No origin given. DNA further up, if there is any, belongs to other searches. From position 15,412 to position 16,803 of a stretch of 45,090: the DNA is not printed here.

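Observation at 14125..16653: Radical SAM enzyme paired with an AgmX/PglI-like TonB-C-domain membrane protein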

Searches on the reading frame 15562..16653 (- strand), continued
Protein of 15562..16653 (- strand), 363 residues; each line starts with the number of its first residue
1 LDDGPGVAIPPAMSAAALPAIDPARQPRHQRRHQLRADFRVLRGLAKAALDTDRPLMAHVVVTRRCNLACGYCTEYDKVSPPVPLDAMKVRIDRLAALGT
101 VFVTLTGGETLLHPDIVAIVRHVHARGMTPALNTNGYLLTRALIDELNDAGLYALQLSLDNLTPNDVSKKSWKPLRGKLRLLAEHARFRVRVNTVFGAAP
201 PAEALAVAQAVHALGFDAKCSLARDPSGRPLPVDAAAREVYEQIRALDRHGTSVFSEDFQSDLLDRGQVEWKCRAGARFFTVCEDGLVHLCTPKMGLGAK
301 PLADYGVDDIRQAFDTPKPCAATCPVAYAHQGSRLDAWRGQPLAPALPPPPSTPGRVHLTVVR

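Call 53: find_encoding_contigs(protein=P0006, flank=5000, max_places=1)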
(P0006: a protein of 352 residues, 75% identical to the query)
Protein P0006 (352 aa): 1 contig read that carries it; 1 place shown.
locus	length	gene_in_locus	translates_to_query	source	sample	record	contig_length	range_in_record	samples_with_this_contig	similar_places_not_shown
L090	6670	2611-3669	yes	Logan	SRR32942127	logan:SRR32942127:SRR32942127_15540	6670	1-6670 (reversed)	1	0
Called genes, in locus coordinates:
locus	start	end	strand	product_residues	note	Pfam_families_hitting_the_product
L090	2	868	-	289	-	?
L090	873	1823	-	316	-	PF02951:GSH-S_N, PF02955:GSH-S_ATP, PF08443:RimK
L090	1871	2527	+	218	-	PF01569:PAP2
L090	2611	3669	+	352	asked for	PF04055:Radical_SAM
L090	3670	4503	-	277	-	PF01073:3Beta_HSD (faint), PF01370:Epimerase, PF04321:RmlD_sub_bind, PF16363:GDP_Man_Dehyd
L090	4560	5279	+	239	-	-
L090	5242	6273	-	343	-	PF00535:Glycos_transf_2, PF13641:Glyco_tranf_2_3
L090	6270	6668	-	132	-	?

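Call 56: search_protein_families(library=pfam, proteins=[L071:3910-4932:+, L027:7402-8655:-, L062:5352-5981:+, L057:7202-8311:+, L079:7240-8538:+, L076:9811-10380:+, L090:1871-2527:+, L090:4560-5279:+, L043:6984-7613:-, L038:3986-4483:-], max_evalue=0.001)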
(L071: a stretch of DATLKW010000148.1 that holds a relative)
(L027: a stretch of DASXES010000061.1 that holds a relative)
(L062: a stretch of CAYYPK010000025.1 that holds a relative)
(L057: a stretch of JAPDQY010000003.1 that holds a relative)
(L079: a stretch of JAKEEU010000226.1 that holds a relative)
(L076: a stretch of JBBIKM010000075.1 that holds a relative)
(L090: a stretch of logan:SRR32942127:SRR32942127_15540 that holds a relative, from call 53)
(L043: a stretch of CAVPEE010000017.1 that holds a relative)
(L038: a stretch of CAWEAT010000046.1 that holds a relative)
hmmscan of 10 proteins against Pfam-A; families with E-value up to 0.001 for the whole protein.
L071:3910-4932:+ (341 aa): 1 family
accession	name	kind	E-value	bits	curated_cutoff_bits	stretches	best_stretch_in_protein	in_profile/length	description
PF03706.18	LPG_synthase_TM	-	4.1e-33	115.6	33.4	1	32-317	5-297/302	Lysylphosphatidylglycerol synthase TM region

L027:7402-8655:- (418 aa): 1 family
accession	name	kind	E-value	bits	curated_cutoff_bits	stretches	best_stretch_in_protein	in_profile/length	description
PF01066.26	CDP-OH_P_transf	-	7.6e-10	39.8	22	1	209-310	3-99/152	CDP-alcohol phosphatidyltransferase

L062:5352-5981:+ (210 aa): 1 family
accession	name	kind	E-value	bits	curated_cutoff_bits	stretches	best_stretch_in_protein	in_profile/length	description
PF09335.16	VTT_dom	-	1.2e-13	52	33.9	1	49-167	1-122/123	VTT domain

L057:7202-8311:+ (370 aa): 2 families
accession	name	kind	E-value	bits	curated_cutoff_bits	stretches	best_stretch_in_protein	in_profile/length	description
PF13174.12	TPR_6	-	1.9e-05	25.4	26.3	0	254-281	2-29/33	Tetratricopeptide repeat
PF13371.12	TPR_9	-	0.00095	19.6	35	1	224-273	1-50/73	Tetratricopeptide repeat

L079:7240-8538:+ (433 aa): 0 families

L076:9811-10380:+ (190 aa): 3 families
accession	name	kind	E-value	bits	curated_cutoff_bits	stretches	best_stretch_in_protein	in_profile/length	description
PF24463.1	DUF7577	-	9.2e-07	28.8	28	1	36-59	4-27/27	Domain of unknown function (DUF7577)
PF13240.11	Zn_Ribbon_1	-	2e-06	27.8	25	1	36-58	1-23/23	zinc-ribbon domain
PF12773.13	DZR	-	1.7e-05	25.3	27.3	1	37-59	1-23/45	Double zinc ribbon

L090:1871-2527:+ (218 aa): 1 family
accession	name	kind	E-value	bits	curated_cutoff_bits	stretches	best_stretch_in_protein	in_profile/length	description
PF01569.27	PAP2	-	1.9e-14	54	27.2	1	100-205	4-122/130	PAP2 superfamily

L090:4560-5279:+ (239 aa): 0 families

L043:6984-7613:- (210 aa): 2 families
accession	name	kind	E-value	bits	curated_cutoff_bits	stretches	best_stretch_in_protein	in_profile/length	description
PF01292.26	Ni_hydr_CYTB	-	1.6e-24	87.1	30.1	1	38-208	2-178/179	Prokaryotic cytochrome b561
PF03188.21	Cytochrom_B561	-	1.4e-05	25.8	23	1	14-137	8-130/137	Eukaryotic cytochrome b561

L038:3986-4483:- (166 aa): 1 family
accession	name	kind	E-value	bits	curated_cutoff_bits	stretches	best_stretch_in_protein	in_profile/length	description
PF20589.3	DUF6790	-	2.7e-53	180.5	27.1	1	12-160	2-156/158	Family of unknown function (DUF6790)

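Call 59: search_protein_families(library=pfam, proteins=[L062:6980-8347:+, L062:8417-9223:+, L081:4344-5936:+, L071:4951-6549:+, L058:2697-4133:+, L069:2967-4766:+, L053:2251-2868:+, L053:1056-2234:+, L053:3936-4556:+, L054:3759-5147:+], max_evalue=0.001)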
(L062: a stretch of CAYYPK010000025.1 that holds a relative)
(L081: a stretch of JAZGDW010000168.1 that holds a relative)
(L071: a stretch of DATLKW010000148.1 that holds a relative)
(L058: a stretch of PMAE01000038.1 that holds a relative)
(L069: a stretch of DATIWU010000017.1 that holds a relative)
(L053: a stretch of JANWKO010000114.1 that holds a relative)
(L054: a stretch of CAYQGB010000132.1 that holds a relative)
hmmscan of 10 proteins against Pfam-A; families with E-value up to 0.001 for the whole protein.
L062:6980-8347:+ (456 aa): 4 families
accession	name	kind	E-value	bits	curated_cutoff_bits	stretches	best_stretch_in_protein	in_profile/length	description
PF07992.20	Pyr_redox_2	-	7.3e-26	91.7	26.1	1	75-371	2-282/291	Pyridine nucleotide-disulphide oxidoreductase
PF21706.3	FCSD_central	-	2e-09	38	27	1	203-251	3-52/116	Sulfide dehydrogenase [flavocytochrome c] flavoprotein chain, central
PF00070.33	Pyr_redox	-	8.3e-07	29.9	22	0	258-298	30-70/82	Pyridine nucleotide-disulphide oxidoreductase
PF01266.30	DAO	-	0.00079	19.5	27.9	0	76-113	2-35/353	FAD dependent oxidoreductase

L062:8417-9223:+ (269 aa): 1 family
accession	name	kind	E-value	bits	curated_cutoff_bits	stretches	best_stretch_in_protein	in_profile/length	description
PF00685.33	Sulfotransfer_1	-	0.00011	22.1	22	0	59-185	65-200/255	Sulfotransferase domain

L081:4344-5936:+ (531 aa): 4 families
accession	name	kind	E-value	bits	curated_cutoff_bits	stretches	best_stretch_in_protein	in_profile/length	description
PF13428.12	TPR_14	-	1.4e-06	28.8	23.5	0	337-365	3-31/44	Tetratricopeptide repeat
PF13174.12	TPR_6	-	6.8e-06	26.8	26.3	0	427-453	2-28/33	Tetratricopeptide repeat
PF14559.12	TPR_19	-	2.9e-05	24.8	25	0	312-365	7-55/68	Tetratricopeptide repeat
PF13432.12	TPR_16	-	0.00032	21.5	32.7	0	415-455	18-61/65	Tetratricopeptide repeat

L071:4951-6549:+ (533 aa): 2 families
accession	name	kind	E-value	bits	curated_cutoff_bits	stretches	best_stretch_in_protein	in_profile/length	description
PF00501.34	AMP-binding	-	1.2e-93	314.5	29.9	1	40-395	7-384/384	AMP-binding enzyme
PF13193.12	AMP-binding_C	-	5.6e-18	66.1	24.5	1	445-518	1-76/76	AMP-binding enzyme C-terminal domain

L058:2697-4133:+ (479 aa): 7 families
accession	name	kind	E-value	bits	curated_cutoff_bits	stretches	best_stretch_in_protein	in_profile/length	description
PF13692.12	Glyco_trans_1_4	-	6e-31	108.1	27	1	303-438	3-142/142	Glycosyl transferases group 1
PF00534.26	Glycos_transf_1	-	1.5e-30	106.4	26.4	1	291-449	5-169/172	Glycosyl transferases group 1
PF13439.12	Glyco_transf_4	-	5.5e-30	105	28.5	1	118-279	2-168/170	Glycosyltransferase Family 4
PF13579.12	Glyco_trans_4_4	-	1.1e-17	65.3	29.7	1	118-268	1-148/158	Glycosyl transferase 4-like domain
PF20706.3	GT4-conflict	-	3e-08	33.5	26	1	265-423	160-327/385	Family 4 Glycosyltransferase in conflict systems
PF13524.12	Glyco_trans_1_2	-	7.2e-08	32.9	25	1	331-462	13-139/144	Glycosyl transferase-like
PF13477.12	Glyco_trans_4_2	-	0.0007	20.2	23.4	0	124-218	13-107/139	Glycosyl transferase 4-like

L069:2967-4766:+ (600 aa): 3 families
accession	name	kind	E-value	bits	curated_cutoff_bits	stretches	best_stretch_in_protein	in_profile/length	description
PF00723.27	Glyco_hydro_15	-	1.3e-54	186.2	22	1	226-589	5-426/427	Glycosyl hydrolases family 15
PF22422.2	MGH1-like_GH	-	1.6e-08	34.9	27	1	415-467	178-230/356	Mannosylglycerate hydrolase MGH1-like glycoside hydrolase domain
PF19291.4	TREH_N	-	4.7e-07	29.7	23.1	1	11-156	18-148/211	Trehalase-like, N-terminal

L053:2251-2868:+ (206 aa): 1 family
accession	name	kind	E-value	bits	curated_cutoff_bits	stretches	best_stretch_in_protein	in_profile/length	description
PF01066.26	CDP-OH_P_transf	-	9.9e-18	65.4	22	1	14-116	1-105/152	CDP-alcohol phosphatidyltransferase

L053:1056-2234:+ (393 aa): 2 families
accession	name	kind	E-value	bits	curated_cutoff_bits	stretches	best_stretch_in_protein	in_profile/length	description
PF00027.35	cNMP_binding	-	4.5e-20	71.9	27.5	1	37-121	3-88/89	Cyclic nucleotide-binding domain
PF02517.21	Rce1-like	-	1.8e-13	51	22.4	1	286-375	5-90/93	Type II CAAX prenyl endopeptidase Rce1-like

L053:3936-4556:+ (207 aa): 1 family
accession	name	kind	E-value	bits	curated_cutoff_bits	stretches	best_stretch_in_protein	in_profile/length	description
PF22285.2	DUF6962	-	0.00019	21.9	27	1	17-198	10-195/198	Family of unknown function (DUF6962)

L054:3759-5147:+ (463 aa): 10 families
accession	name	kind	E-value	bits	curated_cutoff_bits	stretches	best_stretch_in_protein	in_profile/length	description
PF00158.32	Sigma54_activat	-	9.3e-77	256.9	20.2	1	159-325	1-167/168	Sigma-54 interaction domain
PF00072.30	Response_reg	-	2e-29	102.5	30.2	1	21-130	1-110/111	Response regulator receiver domain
PF14532.12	Sigma54_activ_2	-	3.4e-23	82.8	25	1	160-330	1-138/138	Sigma-54 interaction domain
PF25601.1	AAA_lid_14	-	1.4e-22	79.8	27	1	331-405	1-82/87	AAA+ ATPase lid domain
PF02954.25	HTH_8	-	7e-14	51.7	22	1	419-458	2-41/42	Bacterial regulatory protein, Fis family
PF07728.20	AAA_5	-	6.8e-08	33.1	22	1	183-301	2-123/139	AAA domain (dynein-related subfamily)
PF00004.35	AAA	-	5.2e-05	24.1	21.2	1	183-307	1-118/131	ATPase family associated with various cellular activities (AAA)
PF13191.12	AAA_16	-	0.00013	23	32.6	1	159-219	2-63/167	AAA ATPase domain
PF23198.2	PDE8A_N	-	0.00047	20.5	29.6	0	18-97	10-90/147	PDE8A-like, N-terminal domain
PF07724.20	AAA_2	-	0.00074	20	27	0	181-286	4-110/166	AAA domain (Cdc48 subfamily)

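Call 60: search_protein_families(library=pfam, proteins=[L054:2557-3756:+, L055:1150-2037:+, L055:3430-5160:+, L074:1984-2769:+, L068:7150-8757:+, L068:5013-5591:+, L075:4659-5540:+, L075:5513-5959:+, L075:8108-10291:+, L027:8731-9804:+], max_evalue=0.001)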
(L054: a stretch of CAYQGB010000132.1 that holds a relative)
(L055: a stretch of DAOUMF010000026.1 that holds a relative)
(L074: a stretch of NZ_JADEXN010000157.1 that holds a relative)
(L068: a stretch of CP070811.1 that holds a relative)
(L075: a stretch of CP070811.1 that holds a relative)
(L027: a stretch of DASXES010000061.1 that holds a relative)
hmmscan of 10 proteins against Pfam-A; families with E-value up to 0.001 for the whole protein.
L054:2557-3756:+ (400 aa): 15 families
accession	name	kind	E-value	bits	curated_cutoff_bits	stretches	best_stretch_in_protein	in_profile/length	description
PF07719.23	TPR_2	-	4.2e-19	67.5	27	1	181-213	2-34/34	Tetratricopeptide repeat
PF00515.34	TPR_1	-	6.7e-19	67.3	27.8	1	187-213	8-34/34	Tetratricopeptide repeat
PF13414.12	TPR_11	-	9.1e-18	64.1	26.8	2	187-226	1-40/42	TPR repeat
PF13432.12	TPR_16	-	1.3e-15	57.9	32.7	2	187-226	4-43/65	Tetratricopeptide repeat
PF14559.12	TPR_19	-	9.7e-15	55.1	25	2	193-226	4-37/68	Tetratricopeptide repeat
PF13428.12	TPR_14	-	1.2e-13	50.7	23.5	1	184-221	5-42/44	Tetratricopeptide repeat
PF13431.12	TPR_17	-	2.1e-13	49.8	24.4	0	202-225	1-24/34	Tetratricopeptide repeat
PF13424.12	TPR_12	-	4.8e-12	46.3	30.1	1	147-209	4-74/77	Tetratricopeptide repeat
PF13181.12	TPR_8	-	1.8e-10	40.5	25.7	0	187-213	8-34/34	Tetratricopeptide repeat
PF13176.12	TPR_7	-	2.9e-08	33.6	27.9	0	187-211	6-32/36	Tetratricopeptide repeat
PF13174.12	TPR_6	-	3.4e-06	27.8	26.3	0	147-172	1-26/33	Tetratricopeptide repeat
PF25062.1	ARM_TT21_N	-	4.2e-06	27.1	40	1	102-221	17-142/222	Tetratricopeptide repeat protein 21 N-terminal ARM repeat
PF12895.13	ANAPC3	-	8e-05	23.3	27.2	0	160-226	3-68/82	Anaphase-promoting complex, cyclosome, subunit 3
PF24575.1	TPR_Slam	-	0.00035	21.4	35.2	0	193-226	60-93/104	Surface lipoprotein assembly modifier, N-terminal TPR repeats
PF25060.1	ARM_TT21_2nd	-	0.00057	19.9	27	0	89-188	35-132/270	Tetratricopeptide repeat protein 21 second ARM domain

L055:1150-2037:+ (296 aa): 1 family
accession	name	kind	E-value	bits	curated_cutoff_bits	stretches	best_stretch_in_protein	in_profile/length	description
PF14378.12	PAP2_3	-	4.1e-47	160.9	27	1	65-244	2-189/190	PAP2 superfamily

L055:3430-5160:+ (577 aa): 3 families
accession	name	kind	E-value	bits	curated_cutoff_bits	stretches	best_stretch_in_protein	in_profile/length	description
PF01368.27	DHH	-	6.1e-22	78.7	28.1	1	78-230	1-125/125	DHH family, N-terminal domain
PF17768.7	RecJ_OB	-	9.6e-20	71.1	27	1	455-552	1-94/107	RecJ OB domain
PF02272.25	DHHA1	-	8.8e-07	29.8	25.9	1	354-435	10-95/102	DHHA1 domain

L074:1984-2769:+ (262 aa): 2 families
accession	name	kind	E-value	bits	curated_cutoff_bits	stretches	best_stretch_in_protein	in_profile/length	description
PF13975.11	gag-asp_proteas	-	2.2e-18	67.1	28.2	1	158-247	1-92/92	gag-polyprotein putative aspartyl protease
PF13650.11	Asp_protease_2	-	1.2e-16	61.6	24.3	1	158-243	1-89/90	Aspartyl protease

L068:7150-8757:+ (536 aa): 0 families

L068:5013-5591:+ (193 aa): 1 family
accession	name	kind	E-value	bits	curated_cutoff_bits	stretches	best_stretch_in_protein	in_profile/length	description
PF04307.19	YdjM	-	2.3e-09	37.5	29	1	14-150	6-143/176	YdjM inner membrane protein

L075:4659-5540:+ (294 aa): 2 families
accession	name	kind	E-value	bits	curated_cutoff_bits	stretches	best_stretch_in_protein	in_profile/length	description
PF00009.33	GTP_EFTU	-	1e-18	68.1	26.5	1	10-77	1-71/188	Elongation factor Tu GTP binding domain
PF04307.19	YdjM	-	4.6e-05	23.4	29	1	145-269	9-133/176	YdjM inner membrane protein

L075:5513-5959:+ (149 aa): 1 family
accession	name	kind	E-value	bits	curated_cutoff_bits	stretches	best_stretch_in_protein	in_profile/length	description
PF01066.26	CDP-OH_P_transf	-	1.5e-08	35.6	22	1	40-117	15-89/152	CDP-alcohol phosphatidyltransferase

L075:8108-10291:+ (728 aa): 47 families (the best 25 are shown)
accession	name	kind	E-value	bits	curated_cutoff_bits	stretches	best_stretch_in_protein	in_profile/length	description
PF25174.1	Beta-prop_THOC3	-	6.4e-59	199.6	305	3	556-673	3-124/272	THOC3 beta-propeller domain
PF00400.38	WD40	-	6.9e-57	187.9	27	5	411-445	5-39/39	WD domain, G-beta repeat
PF23414.1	Beta-prop_EML_2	-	4.1e-53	180.9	90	3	474-633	1-160/266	Echinoderm microtubule-associated protein second beta-propeller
PF25173.1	Beta-prop_WDR3_1st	-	1.6e-51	175.1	154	3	546-679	20-155/184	WDR3 first beta-propeller domain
PF24817.1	WD40_WDHD1_1st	-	1.3e-40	139.8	109.9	3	545-712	76-249/291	WDHD1 first WD40 domain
PF24807.1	WD40_CDC20-Fz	-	1.9e-40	139.5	200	3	516-674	54-217/292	CDC20/Fizzy WD40 domain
PF24814.1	WD40_Prp19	-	6.4e-40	137.4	320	2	526-712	20-204/281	Prp19 WD40 domain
PF24105.1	Beta-prop_CAF1B_HIR1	-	5e-39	134.8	80.5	3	507-584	124-201/383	CAF1B/HIR1 beta-propeller domain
PF25175.1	Beta-prop_WDR5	-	1.6e-38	133.1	250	2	507-635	4-132/296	WDR5 beta-propeller domain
PF12894.13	ANAPC4_WD40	-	5.7e-30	103.8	22.9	2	595-634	36-75/91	Anaphase-promoting complex subunit 4 WD40 domain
PF25460.1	Beta-prop_Aladin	-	5.5e-27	95.2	171.1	3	476-585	64-183/340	Aladin seven-bladed propeller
PF25391.1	WD40_Gbeta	-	3.6e-24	85.8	150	2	482-583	153-254/340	G protein beta WD-40 repeat protein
PF25047.1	Beta-prop_TEP1_2nd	-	5.8e-24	85.1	89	2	506-603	83-183/255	TEP-1 second beta-propeller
PF24797.1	Beta-prop_WDR35_TULP_N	-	7.3e-24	84.9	80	3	420-585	17-186/332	WDR35/TULP4 N-terminal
PF24805.1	EIF3I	-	3.2e-23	82.8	200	2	468-574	7-112/324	EIF3I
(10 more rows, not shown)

L027:8731-9804:+ (358 aa): 1 family
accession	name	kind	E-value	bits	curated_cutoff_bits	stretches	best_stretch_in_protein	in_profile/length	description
PF03706.18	LPG_synthase_TM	-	1.1e-23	84.6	33.4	1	21-327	5-295/302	Lysylphosphatidylglycerol synthase TM region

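Call 69: search_protein_families(library=padloc, proteins=[window:15562-16617:-], max_evalue=0.01)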
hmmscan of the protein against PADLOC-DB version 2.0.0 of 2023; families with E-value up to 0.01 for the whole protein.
window:15562-16617:- (351 aa): 3 families
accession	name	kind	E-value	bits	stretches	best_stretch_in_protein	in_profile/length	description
PDLC02903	pVip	-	7.4e-16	56.4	1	49-153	5-106/257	Viperins not associated with kinases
PDLC02904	pVip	-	3.3e-11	41.2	1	49-183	8-148/262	Viperins associated with kinases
PDLC02905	pVip-kinase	-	6.2e-06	23.7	1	53-154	191-298/474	Viperin-kinase fusion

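Call 73: search_protein_representatives(protein=window:15562-16617:-)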
Query: 351 residues. Proteins with E-value up to 0.001 (for the whole library): 17272; up to 1e-10: 1327; up to 1e-30: 141. The best 150 are listed.
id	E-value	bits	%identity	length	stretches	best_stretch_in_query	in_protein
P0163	1.9e-122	425.2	60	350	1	19-338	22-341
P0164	1.6e-103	363.0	56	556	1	19-329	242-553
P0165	2.1e-100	352.7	53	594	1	27-330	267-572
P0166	3.2e-87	309.4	56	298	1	20-274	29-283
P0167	7.3e-85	301.6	66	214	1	26-235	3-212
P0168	2.0e-82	293.6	47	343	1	32-328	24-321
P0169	1.8e-79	283.9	60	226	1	117-334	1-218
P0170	1.3e-76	274.5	46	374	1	16-337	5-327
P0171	1.7e-74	267.5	60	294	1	14-235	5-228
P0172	5.0e-74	266.0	44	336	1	30-350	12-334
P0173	9.9e-71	255.1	44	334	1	34-336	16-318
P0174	2.8e-70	253.7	44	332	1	34-344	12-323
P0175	6.5e-70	252.5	41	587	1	17-334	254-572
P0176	2.4e-69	250.6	50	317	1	33-350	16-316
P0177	3.0e-68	247.0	47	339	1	33-294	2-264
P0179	6.8e-65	236.0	42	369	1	25-328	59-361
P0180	4.7e-64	233.2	42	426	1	32-329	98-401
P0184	3.2e-57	210.7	44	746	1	43-330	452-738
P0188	1.1e-54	202.4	54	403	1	25-221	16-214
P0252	8.2e-38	146.9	36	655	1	18-326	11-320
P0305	1.4e-30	123.1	44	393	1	24-202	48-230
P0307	2.0e-30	122.6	44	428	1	7-188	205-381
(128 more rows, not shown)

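Call 74: search_protein_families(library=pfam, proteins=[P0164, P0165, P0175, P0184, P0252, P0180, P0307, P0305, P0188, P0179], max_evalue=0.001)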
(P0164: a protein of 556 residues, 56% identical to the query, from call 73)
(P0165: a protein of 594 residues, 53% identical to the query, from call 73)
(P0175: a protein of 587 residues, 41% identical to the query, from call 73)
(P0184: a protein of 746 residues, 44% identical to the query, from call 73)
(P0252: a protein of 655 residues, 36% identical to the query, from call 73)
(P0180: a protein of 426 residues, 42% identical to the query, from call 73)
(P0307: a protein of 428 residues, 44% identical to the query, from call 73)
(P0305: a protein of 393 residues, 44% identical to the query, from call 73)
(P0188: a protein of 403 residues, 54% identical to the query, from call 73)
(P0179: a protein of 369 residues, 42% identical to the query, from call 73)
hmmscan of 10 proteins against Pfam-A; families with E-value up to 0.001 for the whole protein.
P0164 (556 aa): 5 families
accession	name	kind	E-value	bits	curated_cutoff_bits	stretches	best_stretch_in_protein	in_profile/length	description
PF00535.33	Glycos_transf_2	-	1e-28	100.8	23.3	1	5-173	1-168/168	Glycosyl transferase family 2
PF04055.27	Radical_SAM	-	1.5e-19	71.2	29.5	1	272-429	1-142/166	Radical SAM superfamily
PF13641.12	Glyco_tranf_2_3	-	2.9e-06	27.9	27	1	4-96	3-97/230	Glycosyltransferase like family 2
PF10111.15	Glyco_tranf_2_2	-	7.2e-05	22.8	27.3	1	5-108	1-104/276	Glycosyltransferase like family 2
PF13353.11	Fer4_12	-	0.00012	22.8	22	1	275-351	12-94/137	4Fe-4S single cluster domain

P0165 (594 aa): 4 families
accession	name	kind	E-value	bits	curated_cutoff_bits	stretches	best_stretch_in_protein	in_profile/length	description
PF00535.33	Glycos_transf_2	-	1.8e-29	103.3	23.3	1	18-188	1-168/168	Glycosyl transferase family 2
PF04055.27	Radical_SAM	-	2.9e-17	63.8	29.5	1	290-396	3-116/166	Radical SAM superfamily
PF13641.12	Glyco_tranf_2_3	-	9.5e-09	36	27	1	17-195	3-161/230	Glycosyltransferase like family 2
PF13353.11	Fer4_12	-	0.00045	21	22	0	292-372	13-99/137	4Fe-4S single cluster domain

P0175 (587 aa): 3 families
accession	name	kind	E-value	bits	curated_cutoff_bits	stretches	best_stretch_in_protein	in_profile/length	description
PF04055.27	Radical_SAM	-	9.9e-19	68.5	29.5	1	285-424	1-153/166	Radical SAM superfamily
PF09335.16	VTT_dom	-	9.9e-09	36.2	33.9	1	75-174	19-122/123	VTT domain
PF13353.11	Fer4_12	-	0.00046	20.9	22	1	288-366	12-96/137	4Fe-4S single cluster domain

P0184 (746 aa): 9 families
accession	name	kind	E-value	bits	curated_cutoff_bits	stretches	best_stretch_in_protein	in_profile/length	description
PF04055.27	Radical_SAM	-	1.7e-18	67.8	29.5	1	458-574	2-121/166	Radical SAM superfamily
PF13649.12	Methyltransf_25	-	2.4e-11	44.6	27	1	255-345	1-95/97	Methyltransferase domain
PF13489.12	Methyltransf_23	-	3.1e-11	43.7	27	1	245-355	13-119/164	Methyltransferase domain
PF08241.18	Methyltransf_11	-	1.7e-09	38.6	21.2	1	256-346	1-90/95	Methyltransferase domain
PF05401.17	NodS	-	4.6e-09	36.8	24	1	234-366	28-157/201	Nodulation protein S (NodS)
PF08242.18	Methyltransf_12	-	5.6e-09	37.1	30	1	256-345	1-94/98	Methyltransferase domain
PF13847.12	Methyltransf_31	-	8.7e-08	32.4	27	1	251-355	3-113/145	Methyltransferase domain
PF07021.18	MetW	-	4.8e-06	26.8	21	1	244-326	6-87/193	Methionine biosynthesis protein MetW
PF13353.11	Fer4_12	-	5.9e-06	27.1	22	1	458-560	10-116/137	4Fe-4S single cluster domain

P0252 (655 aa): 1 family
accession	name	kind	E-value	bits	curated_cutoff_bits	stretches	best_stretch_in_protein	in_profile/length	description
PF04055.27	Radical_SAM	-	1.9e-13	51.4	29.5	1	40-157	1-126/166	Radical SAM superfamily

P0180 (426 aa): 2 families
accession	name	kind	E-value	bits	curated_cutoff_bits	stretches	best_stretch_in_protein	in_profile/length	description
PF04055.27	Radical_SAM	-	4.5e-22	79.4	29.5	1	114-281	1-150/166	Radical SAM superfamily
PF13353.11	Fer4_12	-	2.8e-06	28.1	22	1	118-214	13-114/137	4Fe-4S single cluster domain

P0307 (428 aa): 2 families
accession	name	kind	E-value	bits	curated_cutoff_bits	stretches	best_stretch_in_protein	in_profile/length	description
PF02086.21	MethyltransfD12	-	9.8e-19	68.5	22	1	7-130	1-135/253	D12 class N6 adenine-specific DNA methyltransferase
PF04055.27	Radical_SAM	-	6.8e-18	65.8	29.5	1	241-339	1-108/166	Radical SAM superfamily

P0305 (393 aa): 1 family
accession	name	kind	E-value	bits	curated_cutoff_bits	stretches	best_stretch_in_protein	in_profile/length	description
PF04055.27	Radical_SAM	-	4.3e-10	40.4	29.5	1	72-197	1-137/166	Radical SAM superfamily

P0188 (403 aa): 1 family
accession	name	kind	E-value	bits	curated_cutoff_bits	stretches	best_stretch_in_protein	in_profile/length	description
PF04055.27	Radical_SAM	-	1.3e-20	74.7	29.5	1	39-150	1-116/166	Radical SAM superfamily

P0179 (369 aa): 2 families
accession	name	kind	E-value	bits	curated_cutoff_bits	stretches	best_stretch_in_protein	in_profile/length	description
PF04055.27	Radical_SAM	-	3.1e-20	73.4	29.5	1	81-192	1-125/166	Radical SAM superfamily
PF13353.11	Fer4_12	-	0.00018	22.3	22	1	86-193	14-126/137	4Fe-4S single cluster domain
